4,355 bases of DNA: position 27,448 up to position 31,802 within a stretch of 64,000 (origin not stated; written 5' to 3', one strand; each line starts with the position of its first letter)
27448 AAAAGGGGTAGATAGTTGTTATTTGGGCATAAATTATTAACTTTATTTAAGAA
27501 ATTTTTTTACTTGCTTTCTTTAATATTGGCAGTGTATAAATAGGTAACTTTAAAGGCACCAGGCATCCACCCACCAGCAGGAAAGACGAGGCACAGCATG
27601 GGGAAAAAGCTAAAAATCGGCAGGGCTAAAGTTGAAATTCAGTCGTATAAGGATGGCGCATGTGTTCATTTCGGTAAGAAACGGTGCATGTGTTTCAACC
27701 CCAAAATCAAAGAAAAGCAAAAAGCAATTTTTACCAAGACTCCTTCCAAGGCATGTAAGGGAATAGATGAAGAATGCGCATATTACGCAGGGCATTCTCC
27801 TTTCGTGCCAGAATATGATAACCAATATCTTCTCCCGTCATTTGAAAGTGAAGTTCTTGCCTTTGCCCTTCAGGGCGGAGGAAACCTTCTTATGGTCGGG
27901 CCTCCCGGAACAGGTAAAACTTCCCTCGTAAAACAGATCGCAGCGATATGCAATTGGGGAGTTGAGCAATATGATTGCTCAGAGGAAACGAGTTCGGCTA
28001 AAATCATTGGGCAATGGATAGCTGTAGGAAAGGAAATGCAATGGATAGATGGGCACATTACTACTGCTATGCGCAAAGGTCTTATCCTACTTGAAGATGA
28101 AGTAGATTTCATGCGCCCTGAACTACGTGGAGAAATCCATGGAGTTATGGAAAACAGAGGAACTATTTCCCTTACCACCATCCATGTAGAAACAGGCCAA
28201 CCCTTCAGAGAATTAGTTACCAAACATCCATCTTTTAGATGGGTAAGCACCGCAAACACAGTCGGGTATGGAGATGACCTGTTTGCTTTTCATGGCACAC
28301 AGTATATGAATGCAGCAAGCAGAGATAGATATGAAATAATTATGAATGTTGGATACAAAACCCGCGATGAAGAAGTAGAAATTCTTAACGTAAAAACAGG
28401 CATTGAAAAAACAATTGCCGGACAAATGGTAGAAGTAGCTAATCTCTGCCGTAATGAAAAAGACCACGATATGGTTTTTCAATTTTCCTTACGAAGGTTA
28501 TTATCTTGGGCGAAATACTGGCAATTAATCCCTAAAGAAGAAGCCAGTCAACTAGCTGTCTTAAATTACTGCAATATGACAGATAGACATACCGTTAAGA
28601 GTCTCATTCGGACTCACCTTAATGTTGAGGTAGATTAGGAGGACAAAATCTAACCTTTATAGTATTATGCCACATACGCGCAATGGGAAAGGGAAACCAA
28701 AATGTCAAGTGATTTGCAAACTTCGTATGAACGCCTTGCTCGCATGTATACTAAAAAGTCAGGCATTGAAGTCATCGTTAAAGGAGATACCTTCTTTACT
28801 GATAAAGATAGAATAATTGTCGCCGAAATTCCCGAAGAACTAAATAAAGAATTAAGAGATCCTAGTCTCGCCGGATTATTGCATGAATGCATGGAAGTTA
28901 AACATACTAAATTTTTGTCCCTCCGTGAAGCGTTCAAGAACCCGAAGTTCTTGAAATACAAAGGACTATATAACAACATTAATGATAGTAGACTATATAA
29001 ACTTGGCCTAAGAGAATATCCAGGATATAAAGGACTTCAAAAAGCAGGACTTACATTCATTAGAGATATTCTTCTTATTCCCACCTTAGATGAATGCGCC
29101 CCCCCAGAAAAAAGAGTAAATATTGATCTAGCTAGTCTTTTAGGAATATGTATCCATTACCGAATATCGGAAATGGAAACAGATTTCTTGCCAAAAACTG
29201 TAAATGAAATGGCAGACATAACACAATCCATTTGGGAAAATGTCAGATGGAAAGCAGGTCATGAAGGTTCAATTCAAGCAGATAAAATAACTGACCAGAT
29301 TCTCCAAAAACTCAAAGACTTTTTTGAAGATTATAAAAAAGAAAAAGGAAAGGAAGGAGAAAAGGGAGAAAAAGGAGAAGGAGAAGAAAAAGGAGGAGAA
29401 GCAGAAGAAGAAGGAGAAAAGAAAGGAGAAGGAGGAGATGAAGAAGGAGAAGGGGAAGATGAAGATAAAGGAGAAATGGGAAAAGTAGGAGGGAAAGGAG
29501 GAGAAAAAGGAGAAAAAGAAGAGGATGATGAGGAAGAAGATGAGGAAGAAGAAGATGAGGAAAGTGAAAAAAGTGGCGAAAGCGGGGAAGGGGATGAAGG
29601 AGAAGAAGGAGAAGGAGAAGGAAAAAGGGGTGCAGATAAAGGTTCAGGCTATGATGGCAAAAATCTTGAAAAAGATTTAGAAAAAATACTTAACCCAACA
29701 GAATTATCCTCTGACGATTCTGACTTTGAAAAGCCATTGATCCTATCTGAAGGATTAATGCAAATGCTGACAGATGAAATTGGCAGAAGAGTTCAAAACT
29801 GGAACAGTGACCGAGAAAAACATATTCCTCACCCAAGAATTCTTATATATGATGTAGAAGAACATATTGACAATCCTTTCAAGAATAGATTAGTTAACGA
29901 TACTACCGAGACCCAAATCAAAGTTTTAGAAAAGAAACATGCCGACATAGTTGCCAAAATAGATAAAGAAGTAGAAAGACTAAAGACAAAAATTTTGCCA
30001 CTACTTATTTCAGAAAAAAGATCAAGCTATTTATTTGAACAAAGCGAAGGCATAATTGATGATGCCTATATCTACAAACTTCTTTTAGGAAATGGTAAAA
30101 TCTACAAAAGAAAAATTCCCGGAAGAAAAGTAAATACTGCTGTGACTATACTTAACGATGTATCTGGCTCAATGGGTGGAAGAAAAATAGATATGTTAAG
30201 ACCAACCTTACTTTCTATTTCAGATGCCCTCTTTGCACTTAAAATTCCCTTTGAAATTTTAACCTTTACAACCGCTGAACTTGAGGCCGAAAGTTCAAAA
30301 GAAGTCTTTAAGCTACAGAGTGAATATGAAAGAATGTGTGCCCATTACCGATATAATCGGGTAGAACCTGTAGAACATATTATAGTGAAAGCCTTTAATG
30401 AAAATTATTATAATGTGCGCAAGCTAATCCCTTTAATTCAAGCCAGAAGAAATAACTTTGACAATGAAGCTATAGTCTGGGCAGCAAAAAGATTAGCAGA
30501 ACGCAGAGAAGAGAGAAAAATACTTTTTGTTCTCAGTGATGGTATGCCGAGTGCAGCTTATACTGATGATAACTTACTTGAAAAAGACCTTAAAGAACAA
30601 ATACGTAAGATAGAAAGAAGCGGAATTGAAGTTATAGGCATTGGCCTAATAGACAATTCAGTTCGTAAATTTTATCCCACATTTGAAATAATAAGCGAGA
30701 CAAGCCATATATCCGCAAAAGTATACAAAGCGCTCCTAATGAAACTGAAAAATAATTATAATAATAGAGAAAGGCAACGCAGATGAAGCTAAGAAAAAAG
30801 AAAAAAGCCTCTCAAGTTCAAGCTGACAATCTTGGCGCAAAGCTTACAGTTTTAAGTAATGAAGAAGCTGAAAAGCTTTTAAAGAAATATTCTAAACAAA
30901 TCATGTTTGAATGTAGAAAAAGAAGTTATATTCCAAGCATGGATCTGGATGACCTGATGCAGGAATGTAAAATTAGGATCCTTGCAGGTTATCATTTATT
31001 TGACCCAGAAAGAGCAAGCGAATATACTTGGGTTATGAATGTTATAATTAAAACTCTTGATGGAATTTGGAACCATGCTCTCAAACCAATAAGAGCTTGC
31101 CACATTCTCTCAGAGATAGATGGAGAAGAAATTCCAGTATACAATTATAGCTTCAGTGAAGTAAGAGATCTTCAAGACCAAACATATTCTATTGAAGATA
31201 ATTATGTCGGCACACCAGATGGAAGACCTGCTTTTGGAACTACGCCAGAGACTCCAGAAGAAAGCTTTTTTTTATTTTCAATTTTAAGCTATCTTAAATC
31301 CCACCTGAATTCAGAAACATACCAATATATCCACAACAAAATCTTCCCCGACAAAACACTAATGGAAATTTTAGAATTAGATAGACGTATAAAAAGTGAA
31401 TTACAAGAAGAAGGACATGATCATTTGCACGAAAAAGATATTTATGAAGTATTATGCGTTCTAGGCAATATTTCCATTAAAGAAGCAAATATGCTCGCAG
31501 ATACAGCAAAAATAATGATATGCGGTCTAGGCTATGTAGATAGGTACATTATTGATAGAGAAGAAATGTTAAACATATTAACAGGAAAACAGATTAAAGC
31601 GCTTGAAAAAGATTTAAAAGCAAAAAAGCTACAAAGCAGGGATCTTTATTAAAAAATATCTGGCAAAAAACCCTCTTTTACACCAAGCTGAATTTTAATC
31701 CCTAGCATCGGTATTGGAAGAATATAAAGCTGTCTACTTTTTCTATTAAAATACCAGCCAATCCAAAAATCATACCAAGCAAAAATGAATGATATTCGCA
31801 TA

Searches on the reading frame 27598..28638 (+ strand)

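Call 75: search_protein_families(library=pfam, proteins=[window:27598-28638:+], max_evalue=0.001)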
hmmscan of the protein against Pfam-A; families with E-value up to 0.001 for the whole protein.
window:27598-28638:+ (346 aa): 7 families
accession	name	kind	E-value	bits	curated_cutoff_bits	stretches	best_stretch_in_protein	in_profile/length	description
PF07728.20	AAA_5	-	9e-20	71.5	22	1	96-224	1-126/139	AAA domain (dynein-related subfamily)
PF00004.35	AAA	-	5.8e-09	36.9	21.2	1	97-175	1-72/131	ATPase family associated with various cellular activities (AAA)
PF08406.16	CbbQ_C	-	2.3e-08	34.6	20.6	1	259-335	1-77/85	CbbQ/NirQ/NorQ C-terminal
PF00493.29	MCM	-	3e-06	27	23.3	1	91-192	54-152/224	MCM P-loop domain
PF01078.27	Mg_chelatase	-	3.1e-06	27.2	20.3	1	85-119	13-47/207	Magnesium chelatase, subunit ChlI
PF07726.17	AAA_3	-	6.5e-05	23.3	27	1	97-211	2-112/131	ATPase family associated with various cellular activities (AAA)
PF20030.5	bpMoxR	-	0.00014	21.5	27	1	85-119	22-56/205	MoxR domain in the MoxR-vWA-beta-propeller ternary systems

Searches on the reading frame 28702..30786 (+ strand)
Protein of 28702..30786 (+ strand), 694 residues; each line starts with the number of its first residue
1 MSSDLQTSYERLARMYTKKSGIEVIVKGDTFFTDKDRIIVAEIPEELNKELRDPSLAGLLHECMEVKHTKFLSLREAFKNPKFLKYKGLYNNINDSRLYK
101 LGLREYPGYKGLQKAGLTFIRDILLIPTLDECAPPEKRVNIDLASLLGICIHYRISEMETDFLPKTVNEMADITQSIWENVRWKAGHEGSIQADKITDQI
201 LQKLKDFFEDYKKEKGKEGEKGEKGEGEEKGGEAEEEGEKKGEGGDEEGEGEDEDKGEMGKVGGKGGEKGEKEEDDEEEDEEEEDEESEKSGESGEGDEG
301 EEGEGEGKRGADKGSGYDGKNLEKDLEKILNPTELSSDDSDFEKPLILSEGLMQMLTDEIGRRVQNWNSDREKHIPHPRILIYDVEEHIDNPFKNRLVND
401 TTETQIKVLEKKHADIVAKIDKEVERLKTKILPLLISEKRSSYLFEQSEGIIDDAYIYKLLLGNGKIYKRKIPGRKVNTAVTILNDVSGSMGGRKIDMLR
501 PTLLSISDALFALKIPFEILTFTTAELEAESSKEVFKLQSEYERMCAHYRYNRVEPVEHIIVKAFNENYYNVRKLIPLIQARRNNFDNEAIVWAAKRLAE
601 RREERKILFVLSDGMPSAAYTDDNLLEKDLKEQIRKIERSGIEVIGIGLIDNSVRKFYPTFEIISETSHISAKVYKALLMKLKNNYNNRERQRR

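Call 15: search_protein_families(library=pfam, proteins=[window:28702-30786:+], max_evalue=0.01)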
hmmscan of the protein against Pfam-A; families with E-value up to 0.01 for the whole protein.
window:28702-30786:+ (694 aa): 2 families
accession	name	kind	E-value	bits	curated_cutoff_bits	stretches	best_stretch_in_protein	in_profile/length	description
PF11775.14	CobT_C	-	1e-27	97.7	21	1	470-675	4-211/220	Cobalamin biosynthesis protein CobT VWA domain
PF00092.34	VWA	-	1.3e-05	25.9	23.8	1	482-654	3-144/174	von Willebrand factor type A domain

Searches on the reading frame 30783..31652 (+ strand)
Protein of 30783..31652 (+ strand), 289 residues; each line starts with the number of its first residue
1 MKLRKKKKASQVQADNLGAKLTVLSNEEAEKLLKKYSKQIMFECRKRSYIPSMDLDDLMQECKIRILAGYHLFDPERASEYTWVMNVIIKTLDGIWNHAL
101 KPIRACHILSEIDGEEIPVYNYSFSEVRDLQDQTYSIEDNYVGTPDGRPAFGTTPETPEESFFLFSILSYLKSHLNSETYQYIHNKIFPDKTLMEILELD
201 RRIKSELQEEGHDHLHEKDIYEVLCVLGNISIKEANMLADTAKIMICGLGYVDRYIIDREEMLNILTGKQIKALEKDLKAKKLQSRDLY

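Call 75: search_protein_families(library=pfam, proteins=[window:30783-31652:+], max_evalue=0.001)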
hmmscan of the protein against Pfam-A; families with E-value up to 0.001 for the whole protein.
window:30783-31652:+ (289 aa): 1 family
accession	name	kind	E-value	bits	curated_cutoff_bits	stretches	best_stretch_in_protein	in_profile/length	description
PF04542.20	Sigma70_r2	-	2.7e-05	24.3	24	1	34-89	3-58/71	Sigma-70 region 2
